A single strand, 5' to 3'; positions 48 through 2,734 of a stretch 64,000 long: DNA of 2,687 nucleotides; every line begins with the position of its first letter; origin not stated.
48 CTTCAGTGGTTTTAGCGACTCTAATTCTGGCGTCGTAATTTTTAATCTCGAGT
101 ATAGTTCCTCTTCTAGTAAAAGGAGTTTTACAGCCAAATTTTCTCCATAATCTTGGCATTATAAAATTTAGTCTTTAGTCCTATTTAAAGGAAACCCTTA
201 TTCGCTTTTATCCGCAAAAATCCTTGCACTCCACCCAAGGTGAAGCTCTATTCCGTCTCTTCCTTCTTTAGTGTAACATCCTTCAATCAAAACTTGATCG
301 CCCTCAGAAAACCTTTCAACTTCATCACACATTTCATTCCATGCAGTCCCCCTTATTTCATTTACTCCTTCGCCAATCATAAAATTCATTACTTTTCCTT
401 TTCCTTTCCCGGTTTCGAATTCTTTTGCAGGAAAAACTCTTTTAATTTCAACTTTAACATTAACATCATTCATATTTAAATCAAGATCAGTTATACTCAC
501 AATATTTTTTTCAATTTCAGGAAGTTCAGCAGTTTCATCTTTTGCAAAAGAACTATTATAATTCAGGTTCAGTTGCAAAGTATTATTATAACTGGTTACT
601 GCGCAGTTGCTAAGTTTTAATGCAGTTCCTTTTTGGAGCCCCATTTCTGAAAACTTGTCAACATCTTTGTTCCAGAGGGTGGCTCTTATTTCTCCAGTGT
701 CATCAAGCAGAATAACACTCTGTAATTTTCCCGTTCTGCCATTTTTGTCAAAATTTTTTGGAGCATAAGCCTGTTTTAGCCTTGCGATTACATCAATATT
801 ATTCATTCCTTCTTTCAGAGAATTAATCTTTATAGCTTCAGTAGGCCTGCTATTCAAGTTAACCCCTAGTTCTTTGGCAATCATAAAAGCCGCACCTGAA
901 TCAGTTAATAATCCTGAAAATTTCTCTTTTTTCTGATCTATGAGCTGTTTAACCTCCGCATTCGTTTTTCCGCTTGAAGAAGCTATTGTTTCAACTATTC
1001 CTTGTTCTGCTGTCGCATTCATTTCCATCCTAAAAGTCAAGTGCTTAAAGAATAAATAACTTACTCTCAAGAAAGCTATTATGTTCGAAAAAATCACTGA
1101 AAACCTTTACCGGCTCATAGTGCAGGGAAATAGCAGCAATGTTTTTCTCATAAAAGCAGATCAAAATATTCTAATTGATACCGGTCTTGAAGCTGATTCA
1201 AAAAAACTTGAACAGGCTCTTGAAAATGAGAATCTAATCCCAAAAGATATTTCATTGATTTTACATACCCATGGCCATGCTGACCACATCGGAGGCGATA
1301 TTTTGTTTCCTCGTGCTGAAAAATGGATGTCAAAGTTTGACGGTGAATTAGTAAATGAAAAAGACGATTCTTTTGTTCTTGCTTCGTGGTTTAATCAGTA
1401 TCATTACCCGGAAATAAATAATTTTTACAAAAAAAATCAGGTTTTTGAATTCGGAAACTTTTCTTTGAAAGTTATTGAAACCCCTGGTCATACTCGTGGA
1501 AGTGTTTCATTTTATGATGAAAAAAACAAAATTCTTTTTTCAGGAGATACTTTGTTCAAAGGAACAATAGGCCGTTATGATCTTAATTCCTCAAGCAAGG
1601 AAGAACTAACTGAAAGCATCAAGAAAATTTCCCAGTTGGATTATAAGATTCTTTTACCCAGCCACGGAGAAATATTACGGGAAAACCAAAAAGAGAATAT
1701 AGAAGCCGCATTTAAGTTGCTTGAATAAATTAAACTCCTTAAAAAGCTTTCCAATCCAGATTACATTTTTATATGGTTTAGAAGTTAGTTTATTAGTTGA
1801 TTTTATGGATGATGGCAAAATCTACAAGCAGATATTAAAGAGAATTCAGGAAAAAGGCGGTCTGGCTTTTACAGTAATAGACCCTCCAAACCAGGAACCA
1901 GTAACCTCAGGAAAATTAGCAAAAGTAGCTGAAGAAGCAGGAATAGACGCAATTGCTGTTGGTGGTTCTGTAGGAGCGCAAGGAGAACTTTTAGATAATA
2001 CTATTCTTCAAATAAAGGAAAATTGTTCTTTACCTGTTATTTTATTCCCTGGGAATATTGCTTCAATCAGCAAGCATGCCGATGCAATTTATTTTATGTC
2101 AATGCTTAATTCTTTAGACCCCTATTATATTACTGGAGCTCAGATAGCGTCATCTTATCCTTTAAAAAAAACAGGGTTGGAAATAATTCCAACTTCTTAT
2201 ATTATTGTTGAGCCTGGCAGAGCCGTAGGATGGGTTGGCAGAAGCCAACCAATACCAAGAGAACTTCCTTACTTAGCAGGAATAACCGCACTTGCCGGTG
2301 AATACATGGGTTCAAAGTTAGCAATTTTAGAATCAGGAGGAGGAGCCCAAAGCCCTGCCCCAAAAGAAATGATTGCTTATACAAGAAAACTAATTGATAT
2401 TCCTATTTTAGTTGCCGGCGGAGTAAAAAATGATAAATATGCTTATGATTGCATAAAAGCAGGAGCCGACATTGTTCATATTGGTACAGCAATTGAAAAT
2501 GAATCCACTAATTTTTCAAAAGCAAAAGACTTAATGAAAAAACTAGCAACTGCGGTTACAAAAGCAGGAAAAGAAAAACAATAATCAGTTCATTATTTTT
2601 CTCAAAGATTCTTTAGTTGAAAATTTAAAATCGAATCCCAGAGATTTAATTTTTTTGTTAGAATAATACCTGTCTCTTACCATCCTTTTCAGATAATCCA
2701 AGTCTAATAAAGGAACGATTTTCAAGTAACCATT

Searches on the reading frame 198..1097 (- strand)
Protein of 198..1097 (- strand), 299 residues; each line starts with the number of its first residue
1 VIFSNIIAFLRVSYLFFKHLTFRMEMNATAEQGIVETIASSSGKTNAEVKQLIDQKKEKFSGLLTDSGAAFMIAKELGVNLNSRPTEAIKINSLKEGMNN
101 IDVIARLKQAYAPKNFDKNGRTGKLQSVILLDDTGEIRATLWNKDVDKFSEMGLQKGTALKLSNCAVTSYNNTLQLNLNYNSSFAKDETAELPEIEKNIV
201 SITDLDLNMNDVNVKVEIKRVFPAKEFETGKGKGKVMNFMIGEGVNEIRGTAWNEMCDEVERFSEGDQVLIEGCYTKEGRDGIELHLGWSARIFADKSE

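Call 28: search_protein_families(library=pfam, proteins=[window:198-1097:-], max_evalue=0.01)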
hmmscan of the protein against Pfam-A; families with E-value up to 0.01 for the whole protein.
window:198-1097:- (299 aa): 6 families
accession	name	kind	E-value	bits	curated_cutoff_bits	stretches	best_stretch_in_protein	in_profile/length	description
PF01336.31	tRNA_anti-codon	-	1.3e-11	44.7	27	2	120-179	12-70/75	OB-fold nucleic acid binding domain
PF15072.12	HROB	-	0.00031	21.1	30.8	1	126-173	21-68/85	Homologous recombination OB-fold protein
PF21473.3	Ssb-like_OB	-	0.00036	21.1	24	0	106-179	22-90/97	Single-stranded DNA binding protein Ssb-like, OB fold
PF16900.11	REPA_OB_2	-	0.00052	20.4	27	1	98-182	10-93/98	Replication protein A OB domain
PF17244.8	CDC24_OB3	-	0.0017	18.7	25.4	0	94-176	2-83/216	Cell division control protein 24, OB domain 3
PF09999.14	DUF2240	-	0.0037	17.4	22.3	1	33-83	89-139/144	Uncharacterized protein conserved in archaea (DUF2240)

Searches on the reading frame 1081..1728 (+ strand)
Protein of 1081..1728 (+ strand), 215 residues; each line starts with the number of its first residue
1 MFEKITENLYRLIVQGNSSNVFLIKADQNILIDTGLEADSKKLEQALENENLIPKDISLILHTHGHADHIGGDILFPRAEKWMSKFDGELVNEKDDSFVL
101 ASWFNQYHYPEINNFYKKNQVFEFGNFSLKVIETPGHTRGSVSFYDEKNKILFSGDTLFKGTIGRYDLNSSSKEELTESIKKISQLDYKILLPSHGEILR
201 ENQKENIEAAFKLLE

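Call 28: search_protein_families(library=pfam, proteins=[window:1081-1728:+], max_evalue=0.01)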
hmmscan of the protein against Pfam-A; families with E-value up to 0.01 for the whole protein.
window:1081-1728:+ (215 aa): 4 families
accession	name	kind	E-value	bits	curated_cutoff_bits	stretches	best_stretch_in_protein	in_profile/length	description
PF00753.33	Lactamase_B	-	4.3e-33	115.3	22.7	1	17-195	4-196/196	Metallo-beta-lactamase superfamily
PF19583.5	ODP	-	1.1e-12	48.7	27.2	1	19-183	3-160/194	ODP family beta lactamase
PF12706.13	Lactamase_B_2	-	6e-07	29.7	27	1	29-157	2-143/200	Beta-lactamase superfamily domain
PF16661.11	Lactamase_B_6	-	0.00015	21.6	27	1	27-79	6-59/193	Metallo-beta-lactamase superfamily domain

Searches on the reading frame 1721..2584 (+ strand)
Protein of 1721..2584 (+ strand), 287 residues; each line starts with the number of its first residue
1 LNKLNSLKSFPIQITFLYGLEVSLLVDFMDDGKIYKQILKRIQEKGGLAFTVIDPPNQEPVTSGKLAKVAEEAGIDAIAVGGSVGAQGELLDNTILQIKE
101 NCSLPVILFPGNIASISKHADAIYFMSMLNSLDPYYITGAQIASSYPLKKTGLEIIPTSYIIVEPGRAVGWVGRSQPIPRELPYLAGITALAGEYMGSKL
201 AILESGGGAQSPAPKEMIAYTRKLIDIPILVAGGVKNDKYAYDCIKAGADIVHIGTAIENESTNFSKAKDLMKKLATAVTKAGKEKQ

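Call 28: search_protein_families(library=pfam, proteins=[window:1721-2584:+], max_evalue=0.01)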
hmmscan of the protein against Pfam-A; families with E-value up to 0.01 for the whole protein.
window:1721-2584:+ (287 aa): 8 families
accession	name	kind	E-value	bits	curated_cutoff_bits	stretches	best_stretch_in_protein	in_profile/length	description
PF01884.23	PcrB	-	2.7e-43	148.5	23.9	1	50-263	9-216/226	PcrB family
PF00977.27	His_biosynth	-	2.2e-05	24.5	23.6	1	210-269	57-116/228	Histidine biosynthesis protein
PF01180.27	DHO_dh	-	3.5e-05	23.6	27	1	216-266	228-281/291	Dihydroorotate dehydrogenase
PF05690.20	ThiG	-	6.1e-05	22.9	23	1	209-270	158-219/247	Thiazole biosynthesis protein ThiG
PF00478.31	IMPDH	-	0.00045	19.8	25.6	0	212-256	194-237/345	IMP dehydrogenase / GMP reductase domain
PF03060.21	NMO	-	0.00058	19.8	28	1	216-276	183-241/331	Nitronate monooxygenase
PF04481.18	DUF561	-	0.0028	17.3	21.6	1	215-256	50-89/243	Protein of unknown function (DUF561)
PF01207.24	Dus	-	0.003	17.2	20.4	0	65-118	142-198/311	Dihydrouridine synthase (Dus)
